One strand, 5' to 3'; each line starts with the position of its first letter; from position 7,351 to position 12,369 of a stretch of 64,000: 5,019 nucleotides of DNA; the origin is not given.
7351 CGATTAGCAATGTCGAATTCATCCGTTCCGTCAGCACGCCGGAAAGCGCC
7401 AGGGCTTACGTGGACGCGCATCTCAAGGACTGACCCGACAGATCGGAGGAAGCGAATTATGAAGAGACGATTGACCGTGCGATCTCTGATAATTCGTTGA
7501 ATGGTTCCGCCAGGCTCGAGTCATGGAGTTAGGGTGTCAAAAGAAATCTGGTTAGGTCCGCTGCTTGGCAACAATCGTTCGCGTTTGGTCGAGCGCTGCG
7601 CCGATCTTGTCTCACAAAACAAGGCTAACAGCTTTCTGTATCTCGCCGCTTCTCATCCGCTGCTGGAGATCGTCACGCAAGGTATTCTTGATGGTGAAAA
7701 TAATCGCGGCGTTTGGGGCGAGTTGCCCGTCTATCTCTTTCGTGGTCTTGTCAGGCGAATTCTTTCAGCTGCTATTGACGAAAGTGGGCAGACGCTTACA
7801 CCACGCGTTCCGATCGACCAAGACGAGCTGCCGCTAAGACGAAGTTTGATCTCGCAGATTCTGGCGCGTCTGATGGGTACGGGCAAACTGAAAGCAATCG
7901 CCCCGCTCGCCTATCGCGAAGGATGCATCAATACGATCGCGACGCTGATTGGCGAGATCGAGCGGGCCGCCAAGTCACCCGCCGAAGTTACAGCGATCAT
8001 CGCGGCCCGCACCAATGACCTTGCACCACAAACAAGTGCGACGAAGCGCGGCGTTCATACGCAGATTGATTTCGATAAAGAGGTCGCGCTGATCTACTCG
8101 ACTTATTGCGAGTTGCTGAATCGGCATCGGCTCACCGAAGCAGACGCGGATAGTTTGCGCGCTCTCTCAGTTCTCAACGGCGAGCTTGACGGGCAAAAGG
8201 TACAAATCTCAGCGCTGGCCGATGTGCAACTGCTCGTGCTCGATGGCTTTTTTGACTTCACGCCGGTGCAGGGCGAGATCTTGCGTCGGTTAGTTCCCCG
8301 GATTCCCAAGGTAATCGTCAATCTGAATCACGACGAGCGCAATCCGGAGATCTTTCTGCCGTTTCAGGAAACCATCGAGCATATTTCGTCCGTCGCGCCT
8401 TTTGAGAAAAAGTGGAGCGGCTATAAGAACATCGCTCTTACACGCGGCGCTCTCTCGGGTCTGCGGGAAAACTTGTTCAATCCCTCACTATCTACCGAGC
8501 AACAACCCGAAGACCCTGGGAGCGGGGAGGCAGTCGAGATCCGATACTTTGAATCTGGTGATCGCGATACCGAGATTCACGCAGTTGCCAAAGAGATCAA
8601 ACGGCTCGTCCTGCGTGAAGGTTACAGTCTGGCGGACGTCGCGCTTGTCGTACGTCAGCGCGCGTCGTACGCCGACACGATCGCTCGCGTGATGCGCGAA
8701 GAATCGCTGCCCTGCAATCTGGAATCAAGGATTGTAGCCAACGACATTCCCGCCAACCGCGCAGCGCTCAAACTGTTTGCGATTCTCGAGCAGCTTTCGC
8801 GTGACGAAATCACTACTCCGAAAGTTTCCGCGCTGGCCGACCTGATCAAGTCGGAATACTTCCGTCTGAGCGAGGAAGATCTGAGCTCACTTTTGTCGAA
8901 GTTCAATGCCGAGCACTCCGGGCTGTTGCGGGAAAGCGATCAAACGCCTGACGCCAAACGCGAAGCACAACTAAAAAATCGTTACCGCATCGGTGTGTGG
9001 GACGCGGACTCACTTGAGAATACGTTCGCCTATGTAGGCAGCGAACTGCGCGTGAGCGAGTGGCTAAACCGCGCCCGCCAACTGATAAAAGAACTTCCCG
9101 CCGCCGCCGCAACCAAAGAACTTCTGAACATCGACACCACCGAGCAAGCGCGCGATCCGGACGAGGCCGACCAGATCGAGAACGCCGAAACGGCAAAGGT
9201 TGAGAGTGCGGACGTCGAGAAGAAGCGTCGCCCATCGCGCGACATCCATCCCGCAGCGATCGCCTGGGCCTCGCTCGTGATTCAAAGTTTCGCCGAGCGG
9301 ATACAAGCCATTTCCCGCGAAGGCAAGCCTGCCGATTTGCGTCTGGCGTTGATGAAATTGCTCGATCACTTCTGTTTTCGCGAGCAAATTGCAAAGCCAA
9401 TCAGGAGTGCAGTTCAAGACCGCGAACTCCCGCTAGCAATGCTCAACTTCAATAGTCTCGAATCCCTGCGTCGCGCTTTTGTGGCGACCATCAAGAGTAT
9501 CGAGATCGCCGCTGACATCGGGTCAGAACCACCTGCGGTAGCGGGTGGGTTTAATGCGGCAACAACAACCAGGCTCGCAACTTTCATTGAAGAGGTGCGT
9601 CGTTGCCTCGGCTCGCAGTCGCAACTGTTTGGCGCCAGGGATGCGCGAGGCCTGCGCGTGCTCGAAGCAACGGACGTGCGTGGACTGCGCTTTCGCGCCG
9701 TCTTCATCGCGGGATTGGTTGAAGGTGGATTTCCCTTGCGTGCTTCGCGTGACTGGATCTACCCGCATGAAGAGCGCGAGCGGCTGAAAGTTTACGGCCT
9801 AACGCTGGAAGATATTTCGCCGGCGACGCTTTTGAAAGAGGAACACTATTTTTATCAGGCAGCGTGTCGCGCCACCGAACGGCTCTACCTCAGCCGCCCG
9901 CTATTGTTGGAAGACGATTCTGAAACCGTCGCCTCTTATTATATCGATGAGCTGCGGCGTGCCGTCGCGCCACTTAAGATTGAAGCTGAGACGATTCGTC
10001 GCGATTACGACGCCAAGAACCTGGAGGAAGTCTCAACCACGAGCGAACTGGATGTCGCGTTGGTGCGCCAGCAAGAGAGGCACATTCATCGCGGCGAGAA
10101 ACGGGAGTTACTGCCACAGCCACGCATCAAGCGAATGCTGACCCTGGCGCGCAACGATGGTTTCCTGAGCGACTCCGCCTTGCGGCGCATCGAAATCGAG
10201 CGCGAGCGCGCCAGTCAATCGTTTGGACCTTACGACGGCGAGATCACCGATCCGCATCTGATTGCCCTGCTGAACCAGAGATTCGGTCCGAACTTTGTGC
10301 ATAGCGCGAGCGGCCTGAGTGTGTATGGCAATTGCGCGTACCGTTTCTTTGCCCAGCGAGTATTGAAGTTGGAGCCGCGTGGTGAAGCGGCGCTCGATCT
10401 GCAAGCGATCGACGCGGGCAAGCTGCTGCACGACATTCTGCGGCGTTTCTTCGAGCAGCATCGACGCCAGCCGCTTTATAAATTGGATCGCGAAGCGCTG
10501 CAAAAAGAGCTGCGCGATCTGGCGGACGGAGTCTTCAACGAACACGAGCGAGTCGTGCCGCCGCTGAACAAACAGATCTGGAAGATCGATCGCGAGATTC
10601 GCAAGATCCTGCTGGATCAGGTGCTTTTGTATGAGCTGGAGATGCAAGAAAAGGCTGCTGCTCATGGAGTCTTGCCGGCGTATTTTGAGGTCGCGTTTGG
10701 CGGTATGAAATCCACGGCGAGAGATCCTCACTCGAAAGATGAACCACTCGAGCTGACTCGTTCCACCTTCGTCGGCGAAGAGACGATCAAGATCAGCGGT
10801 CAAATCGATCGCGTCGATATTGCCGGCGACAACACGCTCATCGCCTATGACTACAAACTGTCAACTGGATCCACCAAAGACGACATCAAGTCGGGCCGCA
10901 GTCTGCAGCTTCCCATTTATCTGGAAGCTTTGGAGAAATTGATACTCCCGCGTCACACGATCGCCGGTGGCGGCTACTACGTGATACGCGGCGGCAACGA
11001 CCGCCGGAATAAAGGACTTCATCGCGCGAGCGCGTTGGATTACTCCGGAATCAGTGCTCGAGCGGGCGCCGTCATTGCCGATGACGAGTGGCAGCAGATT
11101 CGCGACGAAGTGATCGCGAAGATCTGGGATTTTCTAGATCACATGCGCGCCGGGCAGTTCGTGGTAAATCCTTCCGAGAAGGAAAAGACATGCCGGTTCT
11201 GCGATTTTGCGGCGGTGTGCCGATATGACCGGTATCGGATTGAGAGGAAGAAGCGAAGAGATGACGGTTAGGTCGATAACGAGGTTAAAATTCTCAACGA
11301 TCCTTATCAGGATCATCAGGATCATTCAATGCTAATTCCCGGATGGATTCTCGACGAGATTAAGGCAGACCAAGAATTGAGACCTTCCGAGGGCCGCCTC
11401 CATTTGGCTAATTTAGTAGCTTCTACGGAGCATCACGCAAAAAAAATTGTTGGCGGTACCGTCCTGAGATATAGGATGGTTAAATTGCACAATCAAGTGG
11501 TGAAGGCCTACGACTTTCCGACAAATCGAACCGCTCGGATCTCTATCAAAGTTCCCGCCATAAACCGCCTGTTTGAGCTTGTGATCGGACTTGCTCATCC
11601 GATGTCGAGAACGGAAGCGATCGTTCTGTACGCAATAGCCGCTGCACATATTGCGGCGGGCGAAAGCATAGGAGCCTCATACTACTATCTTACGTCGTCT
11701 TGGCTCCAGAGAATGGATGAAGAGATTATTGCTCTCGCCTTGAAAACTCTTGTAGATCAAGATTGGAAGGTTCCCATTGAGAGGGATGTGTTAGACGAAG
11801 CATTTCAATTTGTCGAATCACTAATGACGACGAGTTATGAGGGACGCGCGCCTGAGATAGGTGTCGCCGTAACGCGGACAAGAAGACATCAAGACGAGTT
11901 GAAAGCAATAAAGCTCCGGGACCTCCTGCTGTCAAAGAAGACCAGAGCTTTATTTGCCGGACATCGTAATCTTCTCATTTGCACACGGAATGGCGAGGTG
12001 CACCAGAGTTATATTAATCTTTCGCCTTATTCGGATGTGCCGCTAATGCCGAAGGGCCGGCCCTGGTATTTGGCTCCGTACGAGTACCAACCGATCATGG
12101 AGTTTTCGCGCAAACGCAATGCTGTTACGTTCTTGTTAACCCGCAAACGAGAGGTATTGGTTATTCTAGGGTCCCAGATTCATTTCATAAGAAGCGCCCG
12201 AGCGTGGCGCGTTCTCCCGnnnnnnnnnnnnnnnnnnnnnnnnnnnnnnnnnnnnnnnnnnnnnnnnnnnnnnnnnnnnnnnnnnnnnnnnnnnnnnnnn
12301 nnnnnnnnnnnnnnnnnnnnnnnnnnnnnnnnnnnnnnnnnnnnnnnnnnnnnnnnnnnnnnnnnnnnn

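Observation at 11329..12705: Low-GC gene for a degenerate diadenylate-cyclase (DisA_N)-like protein inserted between addB and addA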

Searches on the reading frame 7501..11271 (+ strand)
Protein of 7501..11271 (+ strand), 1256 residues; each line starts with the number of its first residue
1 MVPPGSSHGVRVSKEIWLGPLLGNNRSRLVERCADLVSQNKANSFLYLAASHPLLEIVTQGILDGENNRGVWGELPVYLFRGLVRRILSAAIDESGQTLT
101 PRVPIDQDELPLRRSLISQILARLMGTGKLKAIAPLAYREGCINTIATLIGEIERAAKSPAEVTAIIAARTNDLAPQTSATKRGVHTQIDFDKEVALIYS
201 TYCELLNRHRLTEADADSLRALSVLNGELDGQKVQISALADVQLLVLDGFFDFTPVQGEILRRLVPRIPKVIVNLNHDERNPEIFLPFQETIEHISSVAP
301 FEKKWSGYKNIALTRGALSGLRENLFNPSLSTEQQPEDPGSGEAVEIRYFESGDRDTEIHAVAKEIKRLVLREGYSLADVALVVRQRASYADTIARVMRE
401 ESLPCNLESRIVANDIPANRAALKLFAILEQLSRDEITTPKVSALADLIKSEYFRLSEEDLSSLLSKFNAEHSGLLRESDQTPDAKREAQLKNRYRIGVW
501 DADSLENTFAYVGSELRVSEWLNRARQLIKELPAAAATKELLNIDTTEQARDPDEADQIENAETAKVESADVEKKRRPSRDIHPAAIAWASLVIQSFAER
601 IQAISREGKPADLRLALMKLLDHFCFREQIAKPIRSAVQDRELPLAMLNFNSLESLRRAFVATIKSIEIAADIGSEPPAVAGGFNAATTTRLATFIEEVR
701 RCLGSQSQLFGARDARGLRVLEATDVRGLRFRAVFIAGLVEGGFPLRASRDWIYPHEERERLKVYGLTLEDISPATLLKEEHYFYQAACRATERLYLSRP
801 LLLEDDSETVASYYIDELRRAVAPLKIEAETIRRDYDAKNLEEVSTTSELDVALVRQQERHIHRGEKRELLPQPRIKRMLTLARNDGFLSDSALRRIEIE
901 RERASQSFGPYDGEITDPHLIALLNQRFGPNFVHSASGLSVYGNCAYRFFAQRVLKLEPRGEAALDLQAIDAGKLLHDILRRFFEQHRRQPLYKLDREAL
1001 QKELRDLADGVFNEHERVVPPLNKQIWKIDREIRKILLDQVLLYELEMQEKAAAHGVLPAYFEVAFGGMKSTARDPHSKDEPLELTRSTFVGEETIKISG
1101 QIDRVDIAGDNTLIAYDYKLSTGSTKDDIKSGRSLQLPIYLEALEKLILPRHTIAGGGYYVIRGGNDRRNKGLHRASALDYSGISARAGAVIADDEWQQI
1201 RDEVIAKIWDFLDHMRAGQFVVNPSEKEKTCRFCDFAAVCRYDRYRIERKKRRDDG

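Call 5: search_protein_families(library=pfam, proteins=[window:7501-11271:+], max_evalue=1)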
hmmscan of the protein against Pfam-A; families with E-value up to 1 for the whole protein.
window:7501-11271:+ (1256 aa): 3 families
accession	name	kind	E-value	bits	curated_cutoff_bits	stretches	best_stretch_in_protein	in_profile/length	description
PF12705.13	PDDEXK_1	-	1.9e-34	120.2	22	1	935-1241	3-247/247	PD-(D/E)XK nuclease superfamily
PF13361.12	UvrD_C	-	6.7e-11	42.6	25.6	2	334-407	31-100/350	UvrD-like helicase C-terminal domain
PF21445.3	ADDB_N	-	2.3e-08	34.1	26.6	1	128-299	101-262/290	ADDB, N-terminal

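Call 7: search_protein_families(library=ncbifam, proteins=[window:7501-11271:+], max_evalue=1)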
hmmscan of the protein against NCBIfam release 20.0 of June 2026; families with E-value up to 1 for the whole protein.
window:7501-11271:+ (1256 aa): 8 families
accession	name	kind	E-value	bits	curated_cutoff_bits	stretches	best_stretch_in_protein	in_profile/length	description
TIGR02773.1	addB_Gpos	equivalog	8.5e-49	166.1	903.7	3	728-1143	592-983/1159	helicase-exonuclease AddAB subunit AddB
TIGR03623.1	TIGR03623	subfamily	6.4e-16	57.7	299.6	2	1094-1241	733-875/876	probable DNA repair protein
TIGR02786.1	addB_alphas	equivalog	2e-09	36.1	486.5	1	947-1139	765-922/1024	double-strand break repair protein AddB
TIGR02774.1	rexB_recomb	equivalog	9.8e-09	34.1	718.35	1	734-1146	561-929/1076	ATP-dependent nuclease subunit B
TIGR01073.1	pcrA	equivalog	0.0037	15.7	911.2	1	341-412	308-374/725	DNA helicase PcrA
TIGR00372.1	cas4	equivalog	0.008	16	65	0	1081-1146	51-111/180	CRISPR-associated protein Cas4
TIGR01075.1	uvrD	equivalog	0.019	13.2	1144.45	1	719-768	550-599/715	DNA helicase II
NF008743.0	PRK11773.1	equivalog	0.034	12.5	965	1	723-768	559-604/720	DNA helicase II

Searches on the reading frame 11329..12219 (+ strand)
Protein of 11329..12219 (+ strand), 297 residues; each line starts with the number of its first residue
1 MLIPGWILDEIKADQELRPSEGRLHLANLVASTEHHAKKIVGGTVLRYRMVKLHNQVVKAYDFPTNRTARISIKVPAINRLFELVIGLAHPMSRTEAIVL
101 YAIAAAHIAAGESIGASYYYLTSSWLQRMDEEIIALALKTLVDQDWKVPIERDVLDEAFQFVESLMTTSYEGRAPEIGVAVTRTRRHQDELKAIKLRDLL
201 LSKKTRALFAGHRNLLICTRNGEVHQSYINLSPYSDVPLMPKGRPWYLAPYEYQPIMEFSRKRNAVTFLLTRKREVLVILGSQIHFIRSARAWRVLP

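Call 70: predict_structure(alignment_id=A4)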
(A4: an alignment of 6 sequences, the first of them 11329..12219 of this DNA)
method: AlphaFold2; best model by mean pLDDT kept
length: 297 residues; sequences in the alignment: 6
mean_pLDDT: 78.5   pTM: 0.80
mean pLDDT of the five models: 78.5, 55.3, 54.3, 54.2, 53.9
residues with pLDDT >= 90: 65; 70-90: 152; 50-70: 74; < 50: 6
segments of 3 or more residues with pLDDT < 50: 187-190
pLDDT, mean of each block of 10 residues (from residue 1): 84 77 81 92 91 75 92 87 92 92 91 66 74 90 81 78 74 71 60 67 62 74 68 57 60 80 87 86 87 81
secondary structure, 60 per line:
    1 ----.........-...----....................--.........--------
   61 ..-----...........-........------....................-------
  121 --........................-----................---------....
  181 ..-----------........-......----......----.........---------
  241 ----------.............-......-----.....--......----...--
elements in order: H5-13 H22-41 E44-52 E68-75 E80-87 H94-113 H123-146 H152-167 E177-182 H196-201 H203-208 E213-218 E223-231 H251-263 E265-270 E276-280 E283-288 E293-295

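Call 72: fold_search(model_id=the predicted structure, library=pdb)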
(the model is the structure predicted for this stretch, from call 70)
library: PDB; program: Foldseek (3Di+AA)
matches with E <= 10: 379; with E <= 0.001: 0
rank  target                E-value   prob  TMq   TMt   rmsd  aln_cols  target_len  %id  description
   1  2fb5_A                1.6e-03  1.00  0.35  0.47   8.7       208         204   12  Structural Genomics; The crystal structure of the hypothetical membrane spanning protein from Bacillus cereus (released 2006-01-24)
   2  9g0g_B                2.1e-03  1.00  0.28  0.48   6.2       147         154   14  BsCdaA in complex with Compound 7 (released 2025-05-14)
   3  8ohk_A                2.6e-03  1.00  0.29  0.51   6.1       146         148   14  PanDDA analysis group deposition -- CdaA in complex with fragment F2X-Entry H01 (released 2024-04-03)
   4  8ogn_A                2.8e-03  1.00  0.28  0.50   6.1       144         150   14  PanDDA analysis group deposition -- CdaA in complex with fragment F2X-Entry A09 (released 2024-03-27)
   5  6hvl_B                3.1e-03  1.00  0.29  0.50   6.0       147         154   14  CdaA complex with c-di-AMP and AMP (released 2019-06-05)
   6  8ofo_BBB              3.3e-03  0.99  0.24  0.41   6.5       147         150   16  Structure of Enterococcus faecium CdaA (released 2023-06-21)
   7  8ogk_A                3.5e-03  1.00  0.28  0.48   6.2       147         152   14  Crystal structure of CdaA from Bacillus subtilis co-crystallized with DMSO (released 2024-03-27)
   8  8ogo_B                3.7e-03  1.00  0.27  0.47   6.5       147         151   15  PanDDA analysis group deposition -- CdaA in complex with fragment F2X-Entry A12 (released 2024-03-27)
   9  7dg0_A                4.4e-03  1.00  0.27  0.46   6.5       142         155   12  Structure and function of Diadenylate cyclase DacM in Mycoplasma ovipneumoniae (released 2021-11-17)
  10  8ogk_B                4.4e-03  1.00  0.27  0.46   6.5       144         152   12  Crystal structure of CdaA from Bacillus subtilis co-crystallized with DMSO (released 2024-03-27)
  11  6hvm_A                4.7e-03  1.00  0.28  0.45   6.0       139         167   15  Structural characterization of CdaA-APO (released 2019-06-05)
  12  8c4q_B                5.2e-03  1.00  0.29  0.50   6.0       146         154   16  CdaA-Apo (released 2023-06-07)
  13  8s4c_B                6.2e-03  1.00  0.28  0.47   5.9       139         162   16  CdaA-H04 complex (released 2024-06-19)
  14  6hvm_B                6.2e-03  1.00  0.28  0.47   6.0       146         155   16  Structural characterization of CdaA-APO (released 2019-06-05)
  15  6hvn_B                7.0e-03  1.00  0.28  0.46   6.1       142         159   15  CdaA-APO Y187A Mutant (released 2019-06-05)
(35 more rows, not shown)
